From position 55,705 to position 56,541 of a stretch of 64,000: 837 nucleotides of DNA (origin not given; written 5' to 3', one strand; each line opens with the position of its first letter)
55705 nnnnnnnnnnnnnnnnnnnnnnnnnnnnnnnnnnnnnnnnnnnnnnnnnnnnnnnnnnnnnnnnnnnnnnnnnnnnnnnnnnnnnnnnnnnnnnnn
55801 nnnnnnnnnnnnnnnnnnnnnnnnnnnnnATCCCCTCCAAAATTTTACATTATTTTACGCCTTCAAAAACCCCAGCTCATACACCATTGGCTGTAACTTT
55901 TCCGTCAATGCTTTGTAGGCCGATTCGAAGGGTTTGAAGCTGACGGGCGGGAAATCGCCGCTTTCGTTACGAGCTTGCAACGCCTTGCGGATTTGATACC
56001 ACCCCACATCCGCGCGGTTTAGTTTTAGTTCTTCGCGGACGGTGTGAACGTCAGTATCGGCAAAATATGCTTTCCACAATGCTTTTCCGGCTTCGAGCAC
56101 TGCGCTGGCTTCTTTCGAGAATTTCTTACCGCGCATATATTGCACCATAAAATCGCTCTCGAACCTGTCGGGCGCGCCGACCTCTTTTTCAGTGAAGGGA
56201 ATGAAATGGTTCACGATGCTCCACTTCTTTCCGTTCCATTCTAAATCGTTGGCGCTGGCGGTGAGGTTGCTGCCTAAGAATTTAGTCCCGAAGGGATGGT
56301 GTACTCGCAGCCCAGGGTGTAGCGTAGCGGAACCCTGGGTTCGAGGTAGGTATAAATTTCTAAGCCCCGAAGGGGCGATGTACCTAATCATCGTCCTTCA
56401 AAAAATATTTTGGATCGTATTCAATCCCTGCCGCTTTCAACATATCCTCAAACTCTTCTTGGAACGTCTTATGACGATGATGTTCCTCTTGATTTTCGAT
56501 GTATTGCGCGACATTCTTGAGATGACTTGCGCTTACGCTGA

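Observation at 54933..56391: Two-gene cassette with an AbiGi/DUF2971-like N-terminal motif: candidate abortive-infection or defense module of unknown type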

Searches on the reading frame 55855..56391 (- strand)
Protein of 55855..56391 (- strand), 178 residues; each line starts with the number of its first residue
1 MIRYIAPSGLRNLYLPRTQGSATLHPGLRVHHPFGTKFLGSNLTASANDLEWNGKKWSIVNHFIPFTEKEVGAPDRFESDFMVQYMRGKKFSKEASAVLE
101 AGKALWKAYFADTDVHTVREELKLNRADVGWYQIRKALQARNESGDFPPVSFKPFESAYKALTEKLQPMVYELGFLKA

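Call 3: search_protein_families(library=pfam, proteins=[window:55855-56391:-], max_evalue=1)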
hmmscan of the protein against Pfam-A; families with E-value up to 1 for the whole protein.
window:55855-56391:- (178 aa): 0 families

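Call 4: search_protein_families(library=padloc, proteins=[window:55855-56391:-], max_evalue=1)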
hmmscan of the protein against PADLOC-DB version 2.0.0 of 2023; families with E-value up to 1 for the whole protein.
window:55855-56391:- (178 aa): 0 families

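Call 10: find_homologous_proteins(query=window:55855-56391:-, max_evalue=0.01)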
Query window:55855-56391:- (178 aa): 1084 proteins with E <= 0.01 among 1147 candidates; the best 120 are listed.
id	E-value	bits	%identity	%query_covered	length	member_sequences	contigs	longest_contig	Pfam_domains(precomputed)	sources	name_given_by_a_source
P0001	1.2e-116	405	100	100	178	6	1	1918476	-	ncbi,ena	-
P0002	4.6e-101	354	89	100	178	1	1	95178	-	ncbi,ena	-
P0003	1.7e-98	346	88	100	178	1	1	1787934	-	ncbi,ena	-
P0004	3.2e-97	341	87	100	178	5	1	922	-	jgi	jgi:hypothetical protein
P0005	2.1e-96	339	86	100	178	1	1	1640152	-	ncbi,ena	-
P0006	7.9e-92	324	88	93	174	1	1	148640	-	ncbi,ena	-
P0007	3.1e-79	283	90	79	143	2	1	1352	-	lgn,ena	-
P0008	6.4e-78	279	89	79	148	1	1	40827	-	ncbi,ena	-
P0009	1.4e-77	278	89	79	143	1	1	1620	-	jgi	jgi:hypothetical protein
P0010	2.1e-75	270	87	79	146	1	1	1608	-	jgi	jgi:hypothetical protein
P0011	5.2e-75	269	78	87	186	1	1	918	-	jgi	jgi:hypothetical protein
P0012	6.3e-75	269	86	79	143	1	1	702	-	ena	-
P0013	1.1e-74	268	71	95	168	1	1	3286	-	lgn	-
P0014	1.8e-74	267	87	79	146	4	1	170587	-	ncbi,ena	-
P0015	1.5e-73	264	76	87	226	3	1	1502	-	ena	-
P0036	2.3e-70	254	82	79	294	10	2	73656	-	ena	-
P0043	2.1e-69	251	69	99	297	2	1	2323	-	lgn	-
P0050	5.4e-69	250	69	98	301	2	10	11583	-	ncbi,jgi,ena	-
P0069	1.6e-67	245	77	80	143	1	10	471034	-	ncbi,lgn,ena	-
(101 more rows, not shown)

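Call 14: find_encoding_contigs(protein=P0036, flank=8000, max_places=3)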
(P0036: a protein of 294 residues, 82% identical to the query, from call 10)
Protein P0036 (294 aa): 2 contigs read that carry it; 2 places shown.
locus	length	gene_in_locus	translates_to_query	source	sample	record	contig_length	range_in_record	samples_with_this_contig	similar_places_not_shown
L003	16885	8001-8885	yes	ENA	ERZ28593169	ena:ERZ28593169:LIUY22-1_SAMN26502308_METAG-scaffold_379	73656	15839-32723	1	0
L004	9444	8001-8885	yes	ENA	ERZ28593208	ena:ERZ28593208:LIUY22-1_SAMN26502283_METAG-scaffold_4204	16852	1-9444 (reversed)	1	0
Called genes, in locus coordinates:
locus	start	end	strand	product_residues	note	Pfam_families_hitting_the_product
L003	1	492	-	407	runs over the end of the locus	PF18962:Por_Secre_tail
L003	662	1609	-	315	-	PF01869:BcrAD_BadFG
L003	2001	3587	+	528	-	PF13180:PDZ_2, PF17820:PDZ_6, PF03572:Peptidase_S41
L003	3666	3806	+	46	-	-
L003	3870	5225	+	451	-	PF00291:PALP, PF00571:CBS (faint)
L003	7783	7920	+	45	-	-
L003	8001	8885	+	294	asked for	-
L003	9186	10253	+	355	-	PF01116:F_bP_aldolase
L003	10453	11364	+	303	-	PF01039:Carboxyl_trans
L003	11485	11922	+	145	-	PF01668:SmpB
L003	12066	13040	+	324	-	PF03405:FA_desaturase_2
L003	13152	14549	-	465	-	PF03315:SDH_beta, PF03313:SDH_alpha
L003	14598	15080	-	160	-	PF00254:FKBP_C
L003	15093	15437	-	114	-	-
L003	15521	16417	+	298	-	PF18175:HU-CCDC81_bac_2 (faint)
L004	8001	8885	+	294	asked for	-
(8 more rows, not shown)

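Call 17: find_encoding_contigs(protein=P0050, flank=6000, max_places=6)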
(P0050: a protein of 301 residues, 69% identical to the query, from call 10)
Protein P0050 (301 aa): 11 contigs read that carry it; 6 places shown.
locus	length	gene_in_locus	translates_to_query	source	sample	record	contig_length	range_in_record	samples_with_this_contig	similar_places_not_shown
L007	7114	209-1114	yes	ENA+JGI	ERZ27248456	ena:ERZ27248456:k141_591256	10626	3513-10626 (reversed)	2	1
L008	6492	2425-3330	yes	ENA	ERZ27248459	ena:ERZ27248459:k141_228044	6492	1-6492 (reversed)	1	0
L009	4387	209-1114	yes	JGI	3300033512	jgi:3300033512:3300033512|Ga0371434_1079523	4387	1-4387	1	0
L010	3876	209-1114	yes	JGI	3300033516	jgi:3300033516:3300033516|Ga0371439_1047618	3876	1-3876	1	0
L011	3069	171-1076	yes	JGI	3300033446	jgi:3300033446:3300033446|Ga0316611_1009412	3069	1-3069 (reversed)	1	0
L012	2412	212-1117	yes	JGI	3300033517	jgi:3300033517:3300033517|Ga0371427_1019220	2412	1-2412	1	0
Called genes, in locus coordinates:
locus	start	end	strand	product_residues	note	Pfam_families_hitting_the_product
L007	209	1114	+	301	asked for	-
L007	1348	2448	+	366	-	PF00142:Fer4_NifH (weak), PF01656:CbiA, PF02374:ArsA_ATPase, PF06564:CBP_BcsQ (weak), PF09140:MipZ (faint), PF10609:ParA, PF13614:AAA_31, PF00142:Fer4_NifH (weak)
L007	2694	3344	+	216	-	-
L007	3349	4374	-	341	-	PF00356:LacI, PF00532:Peripla_BP_1, PF13407:Peripla_BP_4, PF13377:Peripla_BP_3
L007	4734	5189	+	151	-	PF00572:Ribosomal_L13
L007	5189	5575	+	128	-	PF00380:Ribosomal_S9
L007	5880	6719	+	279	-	PF00318:Ribosomal_S2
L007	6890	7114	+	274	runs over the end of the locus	PF00889:EF_TS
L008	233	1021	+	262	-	PF00589:Phage_integrase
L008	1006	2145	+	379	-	PF14319:Zn_Tnp_IS91, PF04986:Y2_Tnp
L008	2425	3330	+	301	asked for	-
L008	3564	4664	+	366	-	PF00142:Fer4_NifH (weak), PF01656:CbiA, PF02374:ArsA_ATPase, PF06564:CBP_BcsQ (weak), PF09140:MipZ (faint), PF10609:ParA, PF13614:AAA_31, PF00142:Fer4_NifH (weak)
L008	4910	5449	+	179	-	-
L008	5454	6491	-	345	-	?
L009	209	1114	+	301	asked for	-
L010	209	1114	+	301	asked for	-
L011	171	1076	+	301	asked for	-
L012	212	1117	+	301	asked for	-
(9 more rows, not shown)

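Call 19: find_related_loci(query=P0043, collection=genome_contigs, flank=6000)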
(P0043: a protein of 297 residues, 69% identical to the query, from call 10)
Query P0043 (297 aa) in genome_contigs; peptide patterns used: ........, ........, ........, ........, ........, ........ (x = any residue, [..] = any of these).
327 stretches matched a pattern; 276 encode a relative of the query (tblastn E <= 1e-3); the best 80 are kept; 80 distinct loci.
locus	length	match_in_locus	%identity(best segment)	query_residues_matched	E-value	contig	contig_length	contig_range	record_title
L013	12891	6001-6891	99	1-297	0e+0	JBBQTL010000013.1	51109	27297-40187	MAG: Chitinophagales bacterium isolate Co_metawrap_1837 Cmw_1837_k141_22023305_length_51109_cov_8.9653, whole genome sho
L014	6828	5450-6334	83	2-296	3e-170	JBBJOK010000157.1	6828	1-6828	MAG: Chitinophagaceae bacterium isolate RDP_SRG_15 MBC-RDOWN_F0-S0_7740, whole genome shotgun sequence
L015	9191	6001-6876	82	6-297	7e-166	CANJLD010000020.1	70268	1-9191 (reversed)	MAG: Bacteroidetes bacterium isolate RH-23may17-677 genome assembly, contig: RH-23may17-C2669, whole genome shotgun sequ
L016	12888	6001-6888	79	2-297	1e-164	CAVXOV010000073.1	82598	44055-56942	MAG: uncultured Candidatus Saccharibacteria bacterium isolate MFD04780.bin.2.40 genome assembly, contig: contig_5847, wh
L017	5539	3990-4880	80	1-297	5e-166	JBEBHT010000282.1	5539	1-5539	MAG: Lacibacter sp. isolate SF1_2_5 NODE_15630_length_5539_cov_8.214890, whole genome shotgun sequence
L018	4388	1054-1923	80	8-297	1e-165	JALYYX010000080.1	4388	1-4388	MAG: Bacteroidota bacterium isolate KAP bin50 SD1490-92_k127_503635, whole genome shotgun sequence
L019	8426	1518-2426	78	3-296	7e-159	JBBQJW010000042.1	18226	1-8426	MAG: Chitinophagales bacterium isolate Co_metawrap_664 Cmw_664_k141_29864424_length_18226_cov_13.9275, whole genome shot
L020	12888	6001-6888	76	2-297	2e-157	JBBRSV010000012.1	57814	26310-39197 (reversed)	MAG: Chitinophagales bacterium isolate La2_metabat2.146 La2_metabat2.146_K_1056330L57814_cov_49.0137, whole genome shotg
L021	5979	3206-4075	77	8-297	2e-158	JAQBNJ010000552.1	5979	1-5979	MAG: Sediminibacterium sp. isolate RYN_290 scaffold_6735578, whole genome shotgun sequence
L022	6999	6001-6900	76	1-297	2e-156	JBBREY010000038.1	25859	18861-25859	MAG: Chitinophagales bacterium isolate Co_metawrap_2537 Cmw_2537_k141_27611265_length_25859_cov_13.0000, whole genome sh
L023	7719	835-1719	77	2-296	5e-156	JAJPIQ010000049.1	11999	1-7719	MAG: Bacteroidetes bacterium isolate Centralia_MAG_339 k107_27124314, whole genome shotgun sequence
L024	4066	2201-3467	71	1-297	3e-160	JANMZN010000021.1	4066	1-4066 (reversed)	MAG: Segetibacter sp. isolate OTE_78_metabat_96 OTE_78_k141_1130887, whole genome shotgun sequence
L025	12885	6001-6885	77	2-296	9e-156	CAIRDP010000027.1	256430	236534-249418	MAG: uncultured Bacteroidales bacterium isolate AM5_bin-0527 genome assembly, contig: bin-0527:27/67, whole genome shotg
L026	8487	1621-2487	74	8-296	8e-150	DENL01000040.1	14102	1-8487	MAG TPA_asm: Rickettsiales bacterium UBA2645 UBA2645_contig_4688, whole genome shotgun sequence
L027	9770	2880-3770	72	1-297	1e-148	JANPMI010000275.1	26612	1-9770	MAG: Chitinophagaceae bacterium isolate VAR_48_metabat_297 VAR_48_k141_4478881, whole genome shotgun sequence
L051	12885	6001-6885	67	2-296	2e-140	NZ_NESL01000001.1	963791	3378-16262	Limnohabitans sp. 2KL-1 LimC-2KL-1-C1, whole genome shotgun sequence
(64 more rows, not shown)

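Call 22: find_encoding_contigs(protein=P0003, flank=8000, max_places=2)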
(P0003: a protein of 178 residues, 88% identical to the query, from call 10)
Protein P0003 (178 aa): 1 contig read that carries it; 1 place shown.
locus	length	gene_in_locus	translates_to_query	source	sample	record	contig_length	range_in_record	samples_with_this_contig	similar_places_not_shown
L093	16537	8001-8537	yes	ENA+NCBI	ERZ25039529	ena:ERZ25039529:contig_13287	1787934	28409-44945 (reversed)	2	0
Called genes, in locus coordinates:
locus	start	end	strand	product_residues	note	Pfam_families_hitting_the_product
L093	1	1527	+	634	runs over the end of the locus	PF02518:HATPase_c (weak), PF13589:HATPase_c_3, PF01119:DNA_mis_repair, PF08676:MutL_C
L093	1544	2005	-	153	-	-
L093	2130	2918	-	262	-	PF00150:Cellulase (weak)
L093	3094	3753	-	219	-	-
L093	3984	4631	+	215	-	PF10988:DUF2807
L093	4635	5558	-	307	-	PF00056:Ldh_1_N, PF02866:Ldh_1_C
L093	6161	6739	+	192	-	-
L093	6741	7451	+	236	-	PF13455:MUG113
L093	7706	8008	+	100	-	PF01797:Y1_Tnp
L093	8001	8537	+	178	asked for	-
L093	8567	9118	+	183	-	-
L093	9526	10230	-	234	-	-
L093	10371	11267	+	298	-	PF01545:Cation_efflux, PF16916:ZT_dimer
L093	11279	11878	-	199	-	PF04893:Yip1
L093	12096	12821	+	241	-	PF20772:TACO1_YebC_N, PF01709:Transcrip_reg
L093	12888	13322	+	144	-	PF00583:Acetyltransf_1, PF13673:Acetyltransf_10, PF13508:Acetyltransf_7, PF08445:FR47 (weak)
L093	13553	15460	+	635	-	-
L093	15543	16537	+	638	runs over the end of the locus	-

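Call 23: find_encoding_contigs(protein=P0005, flank=8000, max_places=2)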
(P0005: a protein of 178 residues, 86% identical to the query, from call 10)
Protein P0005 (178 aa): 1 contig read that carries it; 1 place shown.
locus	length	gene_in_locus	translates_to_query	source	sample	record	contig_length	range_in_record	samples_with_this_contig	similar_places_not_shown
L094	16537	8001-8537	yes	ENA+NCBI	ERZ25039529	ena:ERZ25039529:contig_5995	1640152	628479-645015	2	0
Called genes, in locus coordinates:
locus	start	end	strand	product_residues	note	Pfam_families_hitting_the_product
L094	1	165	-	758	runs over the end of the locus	PF17191:RecG_wedge, PF04851:ResIII, PF00270:DEAD, PF00271:Helicase_C, PF22590:Cas3-like_C_2 (weak), PF19833:RecG_dom3_C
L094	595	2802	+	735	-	PF08206:OB_RNB (weak), PF17876:CSD2, PF00773:RNB, PF00575:S1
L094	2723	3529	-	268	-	PF08032:SpoU_sub_bind, PF00588:SpoU_methylase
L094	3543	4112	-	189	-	PF18306:LDcluster4, PF03641:Lysine_decarbox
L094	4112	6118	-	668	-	-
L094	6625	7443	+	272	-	-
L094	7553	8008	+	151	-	PF01797:Y1_Tnp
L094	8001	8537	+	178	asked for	-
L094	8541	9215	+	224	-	-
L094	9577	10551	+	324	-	PF00107:ADH_zinc_N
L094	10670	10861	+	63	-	-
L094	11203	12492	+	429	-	-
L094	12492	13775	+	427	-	PF05977:MFS_3, PF07690:MFS_1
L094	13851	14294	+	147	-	-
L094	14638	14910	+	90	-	-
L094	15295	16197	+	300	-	PF18962:Por_Secre_tail (weak)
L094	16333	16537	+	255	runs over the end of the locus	PF03544:TonB_C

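Call 24: find_encoding_contigs(protein=P0002, flank=8000, max_places=2)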
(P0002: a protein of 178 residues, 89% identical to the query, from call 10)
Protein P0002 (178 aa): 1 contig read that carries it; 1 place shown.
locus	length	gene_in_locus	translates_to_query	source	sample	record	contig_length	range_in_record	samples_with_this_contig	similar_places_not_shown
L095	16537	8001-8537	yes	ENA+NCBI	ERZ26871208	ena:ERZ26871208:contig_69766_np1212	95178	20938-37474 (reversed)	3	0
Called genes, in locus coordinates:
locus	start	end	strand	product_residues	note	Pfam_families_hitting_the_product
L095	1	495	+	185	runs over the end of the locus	PF04955:HupE_UreJ, PF13795:HupE_UreJ_2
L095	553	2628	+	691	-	PF07715:Plug, PF00593:TonB_dep_Rec_b-barrel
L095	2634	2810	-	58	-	-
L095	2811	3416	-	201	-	PF10543:ORF6N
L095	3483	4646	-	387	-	PF08442:ATP-grasp_2, PF13549:ATP-grasp_5 (faint), PF24948:Citrate_synth_N, PF00549:Ligase_CoA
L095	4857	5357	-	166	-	-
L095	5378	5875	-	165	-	PF13505:OMP_b-brl (weak)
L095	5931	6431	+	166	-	PF03795:YCII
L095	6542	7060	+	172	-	PF15956:DUF4760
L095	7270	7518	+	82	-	-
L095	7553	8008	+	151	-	PF01797:Y1_Tnp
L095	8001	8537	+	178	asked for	-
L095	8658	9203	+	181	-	-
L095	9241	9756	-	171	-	-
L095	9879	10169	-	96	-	-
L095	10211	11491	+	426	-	PF04542:Sigma70_r2, PF08281:Sigma70_r4_2 (weak), PF20239:DUF6596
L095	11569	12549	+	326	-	PF02618:YceG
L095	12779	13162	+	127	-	PF20432:Xre-like-HTH (weak), PF09722:Xre_MbcA_ParS_C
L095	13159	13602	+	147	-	PF08808:RES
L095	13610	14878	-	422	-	PF01098:FTSW_RODA_SPOVE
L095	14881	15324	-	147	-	-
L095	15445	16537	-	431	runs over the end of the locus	PF01979:Amidohydro_1, PF07969:Amidohydro_3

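Call 27: search_protein_families(library=pfam, proteins=[L051:4456-6888:+, L093:8567-9118:+, L094:8541-9215:+, L095:8658-9203:+, L093:7706-8008:+, L094:7553-8008:+, L051:6898-7458:+], max_evalue=0.1)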
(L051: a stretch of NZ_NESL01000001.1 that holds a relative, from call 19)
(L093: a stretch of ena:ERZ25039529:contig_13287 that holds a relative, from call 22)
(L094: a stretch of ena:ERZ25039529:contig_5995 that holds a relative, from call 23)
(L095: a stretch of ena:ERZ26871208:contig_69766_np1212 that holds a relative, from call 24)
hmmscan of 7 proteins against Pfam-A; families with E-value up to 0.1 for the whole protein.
L051:4456-6888:+ (810 aa): 1 family
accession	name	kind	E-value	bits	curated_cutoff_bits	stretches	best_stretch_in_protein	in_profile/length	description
PF05175.20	MTS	-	0.091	12.8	23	0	290-380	16-106/170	Methyltransferase small domain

L093:8567-9118:+ (183 aa): 1 family
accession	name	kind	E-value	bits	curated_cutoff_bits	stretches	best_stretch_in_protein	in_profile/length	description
PF20246.3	DUF6601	-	0.054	13.6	27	1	78-132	136-189/240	Family of unknown function (DUF6601)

L094:8541-9215:+ (224 aa): 1 family
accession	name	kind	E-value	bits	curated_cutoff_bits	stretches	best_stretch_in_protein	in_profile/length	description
PF18242.7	LupA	-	0.074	13.1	25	0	22-66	54-92/178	Legionella ubiquitin-specific protease A domain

L095:8658-9203:+ (181 aa): 0 families

L093:7706-8008:+ (100 aa): 1 family
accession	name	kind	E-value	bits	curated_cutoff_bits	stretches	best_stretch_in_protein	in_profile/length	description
PF01797.21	Y1_Tnp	-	3.8e-16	59.7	23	1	1-66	49-121/121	Transposase IS200 like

L094:7553-8008:+ (151 aa): 2 families
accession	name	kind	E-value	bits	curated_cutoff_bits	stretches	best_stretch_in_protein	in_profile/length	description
PF01797.21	Y1_Tnp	-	4.4e-22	78.9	23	1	8-117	5-121/121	Transposase IS200 like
PF22797.1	SlpA_D2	-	0.069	14.1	24.5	0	102-147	26-71/102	SlpA domain II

L051:6898-7458:+ (186 aa): 1 family
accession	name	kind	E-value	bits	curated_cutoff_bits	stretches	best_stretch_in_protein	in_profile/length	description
PF13310.11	Virulence_RhuM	-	2.5e-43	148.6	33.7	1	70-184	1-114/252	Virulence protein RhuM family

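Call 28: search_solved_structures(query=L051:4456-6888:+, max_evalue=1)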
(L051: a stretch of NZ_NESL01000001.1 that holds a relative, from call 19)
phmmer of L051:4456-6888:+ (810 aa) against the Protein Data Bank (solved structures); distinct sequences matched with E-value up to 1: 1.
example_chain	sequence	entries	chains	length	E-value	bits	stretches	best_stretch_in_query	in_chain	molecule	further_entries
3ijd_A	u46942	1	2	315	0.036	15.4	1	514-603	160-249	uncharacterized protein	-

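Call 45: search_protein_families(library=ncbifam, proteins=[L051:4456-6888:+], max_evalue=1)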
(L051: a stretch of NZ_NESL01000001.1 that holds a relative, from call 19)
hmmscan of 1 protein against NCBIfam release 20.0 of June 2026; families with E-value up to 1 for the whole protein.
L051:4456-6888:+ (810 aa): 1 family
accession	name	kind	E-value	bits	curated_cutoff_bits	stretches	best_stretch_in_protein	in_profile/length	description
NF041077.1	tRNAmeth_TrmJ_Sulfolob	equivalog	0.14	11.7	350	1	152-197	73-120/229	tRNA (cytidine-2'-O-)-methyltransferase TrmJ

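Call 46: search_protein_families(library=padloc, proteins=[L051:4456-6888:+, L093:8567-9118:+, L094:8541-9215:+, L095:8658-9203:+, L093:6741-7451:+, L094:6625-7443:+], max_evalue=0.1)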
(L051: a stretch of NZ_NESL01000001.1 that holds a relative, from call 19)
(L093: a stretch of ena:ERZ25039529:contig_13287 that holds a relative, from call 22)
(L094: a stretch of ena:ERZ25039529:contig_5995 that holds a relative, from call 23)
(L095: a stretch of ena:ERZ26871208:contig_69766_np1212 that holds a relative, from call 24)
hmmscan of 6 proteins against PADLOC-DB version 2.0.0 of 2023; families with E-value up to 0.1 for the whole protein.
L051:4456-6888:+ (810 aa): 2 families
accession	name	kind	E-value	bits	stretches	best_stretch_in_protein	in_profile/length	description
PDLC03275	MTase_II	-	0.0034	14.9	1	278-340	14-72/343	Type II methyltransferase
PDLC03348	MTase_II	-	0.017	11.6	1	276-324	216-263/727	Type II methyltransferase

L093:8567-9118:+ (183 aa): 0 families

L094:8541-9215:+ (224 aa): 0 families

L095:8658-9203:+ (181 aa): 0 families

L093:6741-7451:+ (236 aa): 0 families

L094:6625-7443:+ (272 aa): 0 families

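Call 51: find_encoding_contigs(protein=P0008, flank=6000, max_places=2)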
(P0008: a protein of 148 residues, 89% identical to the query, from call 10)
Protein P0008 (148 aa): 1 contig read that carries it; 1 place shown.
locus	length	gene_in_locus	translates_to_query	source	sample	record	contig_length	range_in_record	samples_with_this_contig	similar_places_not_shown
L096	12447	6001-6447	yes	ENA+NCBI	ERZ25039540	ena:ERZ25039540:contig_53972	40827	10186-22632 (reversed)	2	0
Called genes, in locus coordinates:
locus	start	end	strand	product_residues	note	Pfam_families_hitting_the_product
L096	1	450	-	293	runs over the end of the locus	PF01148:CTP_transf_1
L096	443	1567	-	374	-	PF02517:Rce1-like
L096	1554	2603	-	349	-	PF01408:GFO_IDH_MocA, PF02894:GFO_IDH_MocA_C, PF22725:GFO_IDH_MocA_C3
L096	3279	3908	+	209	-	-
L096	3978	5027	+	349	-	PF01555:N6_N4_Mtase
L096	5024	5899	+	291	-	PF12183:NotI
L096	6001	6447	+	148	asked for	-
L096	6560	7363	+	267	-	-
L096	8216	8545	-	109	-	PF14076:DUF4258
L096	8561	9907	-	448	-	PF00289:Biotin_carb_N, PF02222:ATP-grasp (faint), PF02786:CPSase_L_D2, PF07478:Dala_Dala_lig_C (faint), PF02785:Biotin_carb_C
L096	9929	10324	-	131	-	-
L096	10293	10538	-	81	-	-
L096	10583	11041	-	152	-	PF25984:BSH_YknX (faint), PF00364:Biotin_lipoyl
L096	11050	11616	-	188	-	PF08207:EFP_N, PF01132:EFP, PF09285:Elong-fact-P_C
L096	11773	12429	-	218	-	-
